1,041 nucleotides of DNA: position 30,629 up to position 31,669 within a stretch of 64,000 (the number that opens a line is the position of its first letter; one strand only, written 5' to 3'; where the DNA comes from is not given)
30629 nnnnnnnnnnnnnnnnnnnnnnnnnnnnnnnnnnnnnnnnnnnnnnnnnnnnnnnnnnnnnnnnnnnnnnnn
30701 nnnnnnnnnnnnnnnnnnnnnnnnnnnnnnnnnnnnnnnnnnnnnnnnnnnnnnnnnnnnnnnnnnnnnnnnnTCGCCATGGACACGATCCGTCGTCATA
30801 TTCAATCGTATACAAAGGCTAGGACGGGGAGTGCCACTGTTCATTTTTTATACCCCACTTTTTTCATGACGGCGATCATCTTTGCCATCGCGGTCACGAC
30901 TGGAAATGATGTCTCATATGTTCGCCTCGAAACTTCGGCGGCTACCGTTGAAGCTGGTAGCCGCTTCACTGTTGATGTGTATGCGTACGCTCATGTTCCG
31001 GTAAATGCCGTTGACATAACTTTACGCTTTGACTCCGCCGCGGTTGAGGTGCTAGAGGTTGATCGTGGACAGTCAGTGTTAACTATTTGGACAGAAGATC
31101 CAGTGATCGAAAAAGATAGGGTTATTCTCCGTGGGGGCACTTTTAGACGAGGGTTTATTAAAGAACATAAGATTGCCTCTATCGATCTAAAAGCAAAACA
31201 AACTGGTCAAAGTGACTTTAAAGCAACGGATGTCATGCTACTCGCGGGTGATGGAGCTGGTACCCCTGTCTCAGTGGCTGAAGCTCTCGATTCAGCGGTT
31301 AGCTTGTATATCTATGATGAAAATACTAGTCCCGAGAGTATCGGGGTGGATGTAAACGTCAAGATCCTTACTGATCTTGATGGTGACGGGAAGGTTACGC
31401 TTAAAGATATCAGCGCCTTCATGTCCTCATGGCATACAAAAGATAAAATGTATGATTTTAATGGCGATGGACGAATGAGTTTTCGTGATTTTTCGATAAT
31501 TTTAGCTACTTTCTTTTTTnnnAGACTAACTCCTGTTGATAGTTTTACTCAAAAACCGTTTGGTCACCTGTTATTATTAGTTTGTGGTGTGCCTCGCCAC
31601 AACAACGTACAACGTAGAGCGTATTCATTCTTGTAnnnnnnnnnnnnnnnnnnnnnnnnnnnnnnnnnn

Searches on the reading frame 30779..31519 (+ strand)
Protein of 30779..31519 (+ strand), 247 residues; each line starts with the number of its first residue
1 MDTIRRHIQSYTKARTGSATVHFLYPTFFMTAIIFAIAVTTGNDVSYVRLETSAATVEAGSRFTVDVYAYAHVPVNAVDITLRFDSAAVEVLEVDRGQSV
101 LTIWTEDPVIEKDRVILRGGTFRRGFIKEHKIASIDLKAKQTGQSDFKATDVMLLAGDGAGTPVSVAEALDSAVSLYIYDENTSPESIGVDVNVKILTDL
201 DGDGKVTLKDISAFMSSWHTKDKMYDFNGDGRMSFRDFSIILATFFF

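Call 34: search_protein_families(library=pfam, proteins=[window:30779-31519:+], max_evalue=0.01)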
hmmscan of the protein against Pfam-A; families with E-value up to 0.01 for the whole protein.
window:30779-31519:+ (247 aa): 6 families
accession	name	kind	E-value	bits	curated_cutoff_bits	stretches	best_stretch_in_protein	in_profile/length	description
PF00036.39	EF-hand_1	-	2.5e-06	27.1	25.4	0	223-244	7-28/29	EF hand domain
PF13405.12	EF-hand_6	-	2.2e-05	24.2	25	0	223-243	7-27/30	EF-hand domain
PF00404.24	Dockerin_1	-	9.8e-05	22.9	22.9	1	198-241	2-52/57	Dockerin type I domain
PF00963.24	Cohesin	-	0.00012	22.7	24.1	1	54-162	7-126/139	Cohesin domain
PF13499.12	EF-hand_7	-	0.00069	20.4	30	0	224-239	10-25/67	EF-hand domain pair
PF13202.12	EF-hand_5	-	0.0048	16.8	25.9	0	199-215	9-25/25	EF hand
